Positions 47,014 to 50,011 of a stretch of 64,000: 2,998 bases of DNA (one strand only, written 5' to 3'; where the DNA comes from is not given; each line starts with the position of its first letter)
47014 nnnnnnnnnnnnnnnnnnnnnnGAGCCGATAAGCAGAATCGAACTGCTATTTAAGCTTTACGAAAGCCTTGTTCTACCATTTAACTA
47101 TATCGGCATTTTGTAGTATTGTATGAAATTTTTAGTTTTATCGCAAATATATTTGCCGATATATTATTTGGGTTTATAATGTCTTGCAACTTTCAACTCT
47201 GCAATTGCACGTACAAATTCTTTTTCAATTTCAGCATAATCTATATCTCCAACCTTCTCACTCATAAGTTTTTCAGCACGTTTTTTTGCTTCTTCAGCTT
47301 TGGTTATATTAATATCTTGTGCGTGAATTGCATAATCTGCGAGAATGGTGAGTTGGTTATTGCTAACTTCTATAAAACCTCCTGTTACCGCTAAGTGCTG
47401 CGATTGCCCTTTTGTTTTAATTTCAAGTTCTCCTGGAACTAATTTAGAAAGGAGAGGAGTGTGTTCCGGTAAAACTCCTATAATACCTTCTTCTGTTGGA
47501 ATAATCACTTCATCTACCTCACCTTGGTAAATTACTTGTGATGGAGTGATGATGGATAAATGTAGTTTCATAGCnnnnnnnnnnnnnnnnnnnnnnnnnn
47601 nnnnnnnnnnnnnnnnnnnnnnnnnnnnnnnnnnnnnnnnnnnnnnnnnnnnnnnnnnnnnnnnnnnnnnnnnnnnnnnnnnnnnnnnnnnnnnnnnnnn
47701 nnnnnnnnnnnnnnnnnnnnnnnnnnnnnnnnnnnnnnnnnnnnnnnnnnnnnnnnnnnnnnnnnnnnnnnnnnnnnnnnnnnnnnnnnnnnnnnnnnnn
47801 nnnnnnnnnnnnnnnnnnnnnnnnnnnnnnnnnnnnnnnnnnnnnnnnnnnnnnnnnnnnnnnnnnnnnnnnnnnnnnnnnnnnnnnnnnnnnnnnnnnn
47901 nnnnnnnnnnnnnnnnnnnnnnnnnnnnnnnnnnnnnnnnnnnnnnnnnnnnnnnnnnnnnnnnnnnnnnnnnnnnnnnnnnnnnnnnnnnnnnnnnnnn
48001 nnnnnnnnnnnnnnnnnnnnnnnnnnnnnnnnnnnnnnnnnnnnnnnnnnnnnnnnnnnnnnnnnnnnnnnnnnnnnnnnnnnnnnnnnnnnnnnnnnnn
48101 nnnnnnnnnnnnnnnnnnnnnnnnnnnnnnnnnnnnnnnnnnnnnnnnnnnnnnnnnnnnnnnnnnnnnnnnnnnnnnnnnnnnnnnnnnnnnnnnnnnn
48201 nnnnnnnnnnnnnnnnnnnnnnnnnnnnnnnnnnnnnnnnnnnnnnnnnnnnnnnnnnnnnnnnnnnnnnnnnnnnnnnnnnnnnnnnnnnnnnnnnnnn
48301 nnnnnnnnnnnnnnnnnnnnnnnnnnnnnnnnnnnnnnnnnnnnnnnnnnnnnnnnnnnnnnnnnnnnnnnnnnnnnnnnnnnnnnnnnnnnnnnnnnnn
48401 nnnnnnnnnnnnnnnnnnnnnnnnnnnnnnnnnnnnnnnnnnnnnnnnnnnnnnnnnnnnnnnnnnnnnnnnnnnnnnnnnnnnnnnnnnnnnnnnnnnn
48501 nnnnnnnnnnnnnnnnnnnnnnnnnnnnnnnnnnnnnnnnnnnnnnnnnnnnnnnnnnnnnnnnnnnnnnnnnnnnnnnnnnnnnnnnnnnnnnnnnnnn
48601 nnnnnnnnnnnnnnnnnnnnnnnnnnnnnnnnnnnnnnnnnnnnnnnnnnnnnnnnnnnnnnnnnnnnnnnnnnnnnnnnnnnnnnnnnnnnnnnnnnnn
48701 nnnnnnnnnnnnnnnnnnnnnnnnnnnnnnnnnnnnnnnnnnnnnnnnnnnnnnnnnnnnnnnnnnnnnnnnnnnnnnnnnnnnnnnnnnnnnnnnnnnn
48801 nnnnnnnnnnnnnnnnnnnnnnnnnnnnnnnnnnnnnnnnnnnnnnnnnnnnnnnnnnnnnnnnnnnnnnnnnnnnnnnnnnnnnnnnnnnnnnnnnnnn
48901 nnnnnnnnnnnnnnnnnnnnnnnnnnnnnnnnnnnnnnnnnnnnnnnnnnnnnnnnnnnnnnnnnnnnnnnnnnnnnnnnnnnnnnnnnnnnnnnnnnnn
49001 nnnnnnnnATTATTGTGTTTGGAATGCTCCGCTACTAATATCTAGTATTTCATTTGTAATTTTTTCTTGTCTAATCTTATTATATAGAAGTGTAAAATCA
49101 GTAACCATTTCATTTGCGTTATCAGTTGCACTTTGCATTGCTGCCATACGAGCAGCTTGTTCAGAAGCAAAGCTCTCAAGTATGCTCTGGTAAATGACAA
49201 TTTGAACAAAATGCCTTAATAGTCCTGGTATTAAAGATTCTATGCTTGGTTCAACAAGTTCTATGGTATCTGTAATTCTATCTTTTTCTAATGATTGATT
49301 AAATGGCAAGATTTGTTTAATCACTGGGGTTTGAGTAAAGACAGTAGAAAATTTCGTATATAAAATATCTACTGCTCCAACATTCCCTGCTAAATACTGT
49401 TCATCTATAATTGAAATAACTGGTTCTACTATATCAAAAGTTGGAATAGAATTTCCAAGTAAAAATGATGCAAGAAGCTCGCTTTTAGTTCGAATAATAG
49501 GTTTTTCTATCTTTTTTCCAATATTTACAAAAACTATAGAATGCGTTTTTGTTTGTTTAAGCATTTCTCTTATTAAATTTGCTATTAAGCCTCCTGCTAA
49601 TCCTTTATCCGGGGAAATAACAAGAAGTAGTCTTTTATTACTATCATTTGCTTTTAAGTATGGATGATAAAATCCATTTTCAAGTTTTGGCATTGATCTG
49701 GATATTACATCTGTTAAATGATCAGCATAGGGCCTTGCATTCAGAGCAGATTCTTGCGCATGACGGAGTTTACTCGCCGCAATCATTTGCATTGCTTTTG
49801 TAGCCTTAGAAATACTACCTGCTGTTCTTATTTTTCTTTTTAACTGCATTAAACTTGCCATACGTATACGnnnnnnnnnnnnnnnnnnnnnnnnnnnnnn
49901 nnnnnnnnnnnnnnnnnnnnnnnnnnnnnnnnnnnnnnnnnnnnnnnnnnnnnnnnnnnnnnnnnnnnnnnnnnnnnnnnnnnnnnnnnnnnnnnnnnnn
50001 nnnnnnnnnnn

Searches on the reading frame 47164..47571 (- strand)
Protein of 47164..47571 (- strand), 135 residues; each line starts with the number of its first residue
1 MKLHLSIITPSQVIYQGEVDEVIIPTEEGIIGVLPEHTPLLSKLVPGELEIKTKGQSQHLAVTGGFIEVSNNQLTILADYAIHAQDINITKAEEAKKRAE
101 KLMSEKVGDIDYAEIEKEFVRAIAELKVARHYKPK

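Call 29: search_protein_families(library=pfam, proteins=[window:47164-47571:-], max_evalue=0.00001)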
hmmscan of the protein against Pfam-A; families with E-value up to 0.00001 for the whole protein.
window:47164-47571:- (135 aa): 2 families
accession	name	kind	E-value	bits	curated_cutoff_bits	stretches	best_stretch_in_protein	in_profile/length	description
PF02823.21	ATP-synt_DE_N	-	3e-28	98.1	27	1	3-81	1-80/80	ATP synthase, Delta/Epsilon chain, beta-sandwich domain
PF00401.25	ATP-synt_DE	-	1.1e-09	38.7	24.6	1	86-129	2-46/47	ATP synthase, Delta/Epsilon chain, long alpha-helix domain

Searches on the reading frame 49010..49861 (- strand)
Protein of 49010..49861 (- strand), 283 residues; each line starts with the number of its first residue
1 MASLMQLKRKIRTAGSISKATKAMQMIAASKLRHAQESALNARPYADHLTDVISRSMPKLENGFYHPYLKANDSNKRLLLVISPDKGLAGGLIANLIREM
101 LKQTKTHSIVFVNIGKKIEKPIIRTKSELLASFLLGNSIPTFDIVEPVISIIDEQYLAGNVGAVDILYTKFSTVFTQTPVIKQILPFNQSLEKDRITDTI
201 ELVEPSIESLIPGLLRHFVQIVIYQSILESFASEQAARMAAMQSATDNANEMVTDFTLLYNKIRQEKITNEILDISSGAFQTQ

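Call 29: search_protein_families(library=pfam, proteins=[window:49010-49861:-], max_evalue=0.00001)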
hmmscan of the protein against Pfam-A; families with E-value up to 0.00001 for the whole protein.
window:49010-49861:- (283 aa): 1 family
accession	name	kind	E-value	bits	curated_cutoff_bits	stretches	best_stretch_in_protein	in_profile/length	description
PF00231.24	ATP-synt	-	6.1e-74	249.7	39.9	1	3-279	1-282/285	ATP synthase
